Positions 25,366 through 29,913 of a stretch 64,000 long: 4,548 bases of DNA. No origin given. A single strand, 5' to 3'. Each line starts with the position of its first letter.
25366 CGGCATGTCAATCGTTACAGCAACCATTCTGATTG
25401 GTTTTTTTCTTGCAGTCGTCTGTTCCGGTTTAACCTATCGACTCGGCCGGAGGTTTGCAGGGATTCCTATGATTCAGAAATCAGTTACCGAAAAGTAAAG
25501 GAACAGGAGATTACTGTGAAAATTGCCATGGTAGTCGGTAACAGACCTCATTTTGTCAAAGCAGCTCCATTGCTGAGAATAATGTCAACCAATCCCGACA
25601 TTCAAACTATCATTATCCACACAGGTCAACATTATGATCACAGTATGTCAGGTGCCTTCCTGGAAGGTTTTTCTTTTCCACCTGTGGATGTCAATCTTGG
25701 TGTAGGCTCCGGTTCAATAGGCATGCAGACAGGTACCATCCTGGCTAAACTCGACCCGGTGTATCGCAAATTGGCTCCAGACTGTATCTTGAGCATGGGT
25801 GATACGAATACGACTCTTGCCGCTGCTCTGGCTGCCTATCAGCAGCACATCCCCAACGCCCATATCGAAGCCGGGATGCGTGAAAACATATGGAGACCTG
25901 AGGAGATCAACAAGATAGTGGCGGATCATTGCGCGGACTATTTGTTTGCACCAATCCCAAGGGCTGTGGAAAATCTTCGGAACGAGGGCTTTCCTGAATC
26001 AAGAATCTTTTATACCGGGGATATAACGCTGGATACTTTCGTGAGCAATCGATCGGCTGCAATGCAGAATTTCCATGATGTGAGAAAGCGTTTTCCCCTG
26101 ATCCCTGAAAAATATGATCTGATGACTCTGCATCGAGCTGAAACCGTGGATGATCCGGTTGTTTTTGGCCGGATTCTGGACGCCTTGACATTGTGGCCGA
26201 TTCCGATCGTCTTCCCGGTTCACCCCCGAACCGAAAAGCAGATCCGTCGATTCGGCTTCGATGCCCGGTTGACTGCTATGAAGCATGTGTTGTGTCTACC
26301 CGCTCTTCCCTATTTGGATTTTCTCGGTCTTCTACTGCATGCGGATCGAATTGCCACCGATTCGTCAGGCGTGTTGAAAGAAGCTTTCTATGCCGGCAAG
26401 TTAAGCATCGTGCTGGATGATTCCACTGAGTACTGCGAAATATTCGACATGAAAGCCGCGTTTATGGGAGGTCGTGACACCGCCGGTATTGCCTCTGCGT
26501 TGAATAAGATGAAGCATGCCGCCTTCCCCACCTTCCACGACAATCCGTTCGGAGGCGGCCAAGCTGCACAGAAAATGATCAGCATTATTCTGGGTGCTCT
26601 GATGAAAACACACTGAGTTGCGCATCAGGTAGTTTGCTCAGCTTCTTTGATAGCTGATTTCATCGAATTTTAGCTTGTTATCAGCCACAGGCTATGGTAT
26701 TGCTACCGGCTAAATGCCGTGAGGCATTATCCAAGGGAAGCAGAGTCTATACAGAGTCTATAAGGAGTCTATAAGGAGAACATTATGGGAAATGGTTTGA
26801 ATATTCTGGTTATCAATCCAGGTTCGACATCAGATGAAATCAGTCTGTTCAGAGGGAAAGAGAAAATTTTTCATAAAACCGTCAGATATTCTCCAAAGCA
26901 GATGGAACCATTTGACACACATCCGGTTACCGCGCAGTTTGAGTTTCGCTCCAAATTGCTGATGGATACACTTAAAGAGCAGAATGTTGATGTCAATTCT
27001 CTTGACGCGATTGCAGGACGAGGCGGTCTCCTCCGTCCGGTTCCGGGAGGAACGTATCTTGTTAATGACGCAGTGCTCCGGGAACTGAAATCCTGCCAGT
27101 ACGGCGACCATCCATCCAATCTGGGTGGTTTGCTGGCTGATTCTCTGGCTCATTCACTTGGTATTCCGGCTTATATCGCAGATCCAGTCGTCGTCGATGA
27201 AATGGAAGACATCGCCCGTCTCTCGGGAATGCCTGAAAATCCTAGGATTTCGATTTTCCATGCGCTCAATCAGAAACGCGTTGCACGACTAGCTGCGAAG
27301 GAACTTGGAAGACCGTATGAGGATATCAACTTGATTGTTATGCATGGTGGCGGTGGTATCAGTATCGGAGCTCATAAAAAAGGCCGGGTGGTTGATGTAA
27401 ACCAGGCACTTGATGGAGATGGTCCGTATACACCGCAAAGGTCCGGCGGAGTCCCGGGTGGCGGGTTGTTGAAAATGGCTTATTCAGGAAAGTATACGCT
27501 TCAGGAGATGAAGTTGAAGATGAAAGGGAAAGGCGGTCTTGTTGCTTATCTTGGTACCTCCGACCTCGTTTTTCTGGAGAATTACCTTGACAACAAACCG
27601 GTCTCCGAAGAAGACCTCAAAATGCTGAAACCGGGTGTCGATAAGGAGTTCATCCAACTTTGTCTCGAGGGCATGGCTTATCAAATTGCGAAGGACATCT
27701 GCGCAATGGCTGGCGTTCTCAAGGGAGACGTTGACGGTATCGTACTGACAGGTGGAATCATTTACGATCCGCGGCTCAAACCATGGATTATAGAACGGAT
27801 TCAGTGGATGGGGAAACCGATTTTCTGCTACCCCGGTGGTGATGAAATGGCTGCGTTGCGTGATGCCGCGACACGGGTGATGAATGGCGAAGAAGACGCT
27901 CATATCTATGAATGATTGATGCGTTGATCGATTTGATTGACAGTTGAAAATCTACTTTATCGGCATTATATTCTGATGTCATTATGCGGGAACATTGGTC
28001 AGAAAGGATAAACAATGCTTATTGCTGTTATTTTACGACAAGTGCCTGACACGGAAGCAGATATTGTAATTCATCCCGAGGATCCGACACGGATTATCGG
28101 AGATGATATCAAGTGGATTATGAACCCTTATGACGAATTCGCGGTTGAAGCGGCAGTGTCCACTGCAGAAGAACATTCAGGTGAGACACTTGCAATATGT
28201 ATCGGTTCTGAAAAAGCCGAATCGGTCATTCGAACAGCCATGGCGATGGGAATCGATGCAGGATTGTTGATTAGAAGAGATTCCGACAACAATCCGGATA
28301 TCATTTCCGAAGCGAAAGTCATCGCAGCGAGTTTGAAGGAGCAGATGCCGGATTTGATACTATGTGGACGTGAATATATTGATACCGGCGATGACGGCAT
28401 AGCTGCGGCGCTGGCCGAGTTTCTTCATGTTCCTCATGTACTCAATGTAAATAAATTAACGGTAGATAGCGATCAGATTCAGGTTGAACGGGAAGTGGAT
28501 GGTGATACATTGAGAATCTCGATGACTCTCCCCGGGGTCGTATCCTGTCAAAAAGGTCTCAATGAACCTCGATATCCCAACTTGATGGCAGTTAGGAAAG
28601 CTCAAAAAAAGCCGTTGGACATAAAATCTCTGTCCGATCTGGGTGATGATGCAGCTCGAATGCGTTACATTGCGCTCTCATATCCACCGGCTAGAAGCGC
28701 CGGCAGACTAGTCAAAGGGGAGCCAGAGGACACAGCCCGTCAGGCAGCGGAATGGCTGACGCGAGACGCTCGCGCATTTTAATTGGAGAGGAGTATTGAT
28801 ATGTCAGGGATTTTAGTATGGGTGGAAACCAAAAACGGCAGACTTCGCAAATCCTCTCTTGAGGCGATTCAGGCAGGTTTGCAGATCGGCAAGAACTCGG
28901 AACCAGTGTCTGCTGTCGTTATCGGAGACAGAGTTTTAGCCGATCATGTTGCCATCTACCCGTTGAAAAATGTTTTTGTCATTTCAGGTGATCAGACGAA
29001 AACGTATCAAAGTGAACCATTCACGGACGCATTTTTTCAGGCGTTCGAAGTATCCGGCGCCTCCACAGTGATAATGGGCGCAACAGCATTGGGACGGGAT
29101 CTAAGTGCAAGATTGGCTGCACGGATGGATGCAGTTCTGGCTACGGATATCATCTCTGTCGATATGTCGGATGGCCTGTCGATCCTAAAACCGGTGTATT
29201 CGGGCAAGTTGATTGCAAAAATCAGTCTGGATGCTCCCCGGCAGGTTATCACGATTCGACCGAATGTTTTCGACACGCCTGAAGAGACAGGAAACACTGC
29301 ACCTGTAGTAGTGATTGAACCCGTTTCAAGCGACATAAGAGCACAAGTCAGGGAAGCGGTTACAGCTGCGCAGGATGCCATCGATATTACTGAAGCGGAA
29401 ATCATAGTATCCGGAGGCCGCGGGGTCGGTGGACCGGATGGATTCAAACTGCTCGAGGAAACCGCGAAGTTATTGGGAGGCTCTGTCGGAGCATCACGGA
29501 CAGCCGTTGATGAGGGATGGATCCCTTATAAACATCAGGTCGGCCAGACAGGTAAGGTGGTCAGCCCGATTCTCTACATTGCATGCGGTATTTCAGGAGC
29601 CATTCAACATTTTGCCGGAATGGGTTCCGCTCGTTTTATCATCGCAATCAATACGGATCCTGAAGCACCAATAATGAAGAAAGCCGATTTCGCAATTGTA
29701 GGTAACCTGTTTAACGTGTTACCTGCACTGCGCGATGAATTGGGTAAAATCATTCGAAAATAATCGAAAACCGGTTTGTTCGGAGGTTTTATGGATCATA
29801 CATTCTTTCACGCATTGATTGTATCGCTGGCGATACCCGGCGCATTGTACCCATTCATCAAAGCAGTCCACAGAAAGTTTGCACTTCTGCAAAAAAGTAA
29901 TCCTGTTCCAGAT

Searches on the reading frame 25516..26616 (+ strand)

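Call 81: search_protein_families(library=pfam, proteins=[window:25516-26616:+], max_evalue=0.00001)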
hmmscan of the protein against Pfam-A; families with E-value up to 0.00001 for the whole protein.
window:25516-26616:+ (366 aa): 1 family
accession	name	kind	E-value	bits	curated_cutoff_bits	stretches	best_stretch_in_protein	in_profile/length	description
PF02350.25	Epimerase_2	-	1e-81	274.9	30.6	1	24-358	4-346/347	UDP-N-acetylglucosamine 2-epimerase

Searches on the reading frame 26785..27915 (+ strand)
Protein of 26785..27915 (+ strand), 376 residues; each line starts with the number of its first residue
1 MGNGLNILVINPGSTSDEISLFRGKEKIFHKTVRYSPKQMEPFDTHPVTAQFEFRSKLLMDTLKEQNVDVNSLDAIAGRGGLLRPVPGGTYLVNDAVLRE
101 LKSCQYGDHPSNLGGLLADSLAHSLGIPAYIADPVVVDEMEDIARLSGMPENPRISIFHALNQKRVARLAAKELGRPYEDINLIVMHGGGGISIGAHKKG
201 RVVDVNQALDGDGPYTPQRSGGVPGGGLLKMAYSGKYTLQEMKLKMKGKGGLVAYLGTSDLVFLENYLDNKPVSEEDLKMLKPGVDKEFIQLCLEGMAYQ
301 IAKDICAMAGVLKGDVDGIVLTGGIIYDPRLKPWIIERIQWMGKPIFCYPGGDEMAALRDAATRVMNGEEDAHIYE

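Call 81: search_protein_families(library=pfam, proteins=[window:26785-27915:+], max_evalue=0.00001)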
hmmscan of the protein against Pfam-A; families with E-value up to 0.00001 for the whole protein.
window:26785-27915:+ (376 aa): 1 family
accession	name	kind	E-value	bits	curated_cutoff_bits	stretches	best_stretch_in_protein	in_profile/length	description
PF00871.23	Acetate_kinase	-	5.3e-12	45.5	22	1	158-325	177-332/392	Acetokinase family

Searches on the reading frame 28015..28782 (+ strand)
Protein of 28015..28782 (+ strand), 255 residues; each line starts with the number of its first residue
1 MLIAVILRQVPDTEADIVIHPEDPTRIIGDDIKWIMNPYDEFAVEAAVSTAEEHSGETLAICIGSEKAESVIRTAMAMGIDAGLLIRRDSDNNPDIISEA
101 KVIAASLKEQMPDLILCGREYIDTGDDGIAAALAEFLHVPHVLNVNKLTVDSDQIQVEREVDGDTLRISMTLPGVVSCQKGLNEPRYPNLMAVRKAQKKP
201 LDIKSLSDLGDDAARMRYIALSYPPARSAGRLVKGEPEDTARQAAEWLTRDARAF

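Call 81: search_protein_families(library=pfam, proteins=[window:28015-28782:+], max_evalue=0.00001)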
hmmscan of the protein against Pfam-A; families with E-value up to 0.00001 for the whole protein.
window:28015-28782:+ (255 aa): 1 family
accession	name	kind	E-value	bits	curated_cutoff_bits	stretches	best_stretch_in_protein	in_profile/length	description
PF01012.27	ETF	-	3.9e-32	112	26.7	1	31-203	8-175/181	Electron transfer flavoprotein domain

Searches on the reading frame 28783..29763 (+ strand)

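Call 81: search_protein_families(library=pfam, proteins=[window:28783-29763:+], max_evalue=0.00001)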
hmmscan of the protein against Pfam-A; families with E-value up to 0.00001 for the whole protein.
window:28783-29763:+ (326 aa): 2 families
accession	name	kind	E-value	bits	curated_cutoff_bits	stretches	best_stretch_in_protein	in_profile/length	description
PF00766.25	ETF_alpha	-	1.1e-35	121.9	27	1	201-280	1-80/81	Electron transfer flavoprotein FAD-binding domain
PF01012.27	ETF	-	5.6e-35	121.2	26.7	1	11-180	2-178/181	Electron transfer flavoprotein domain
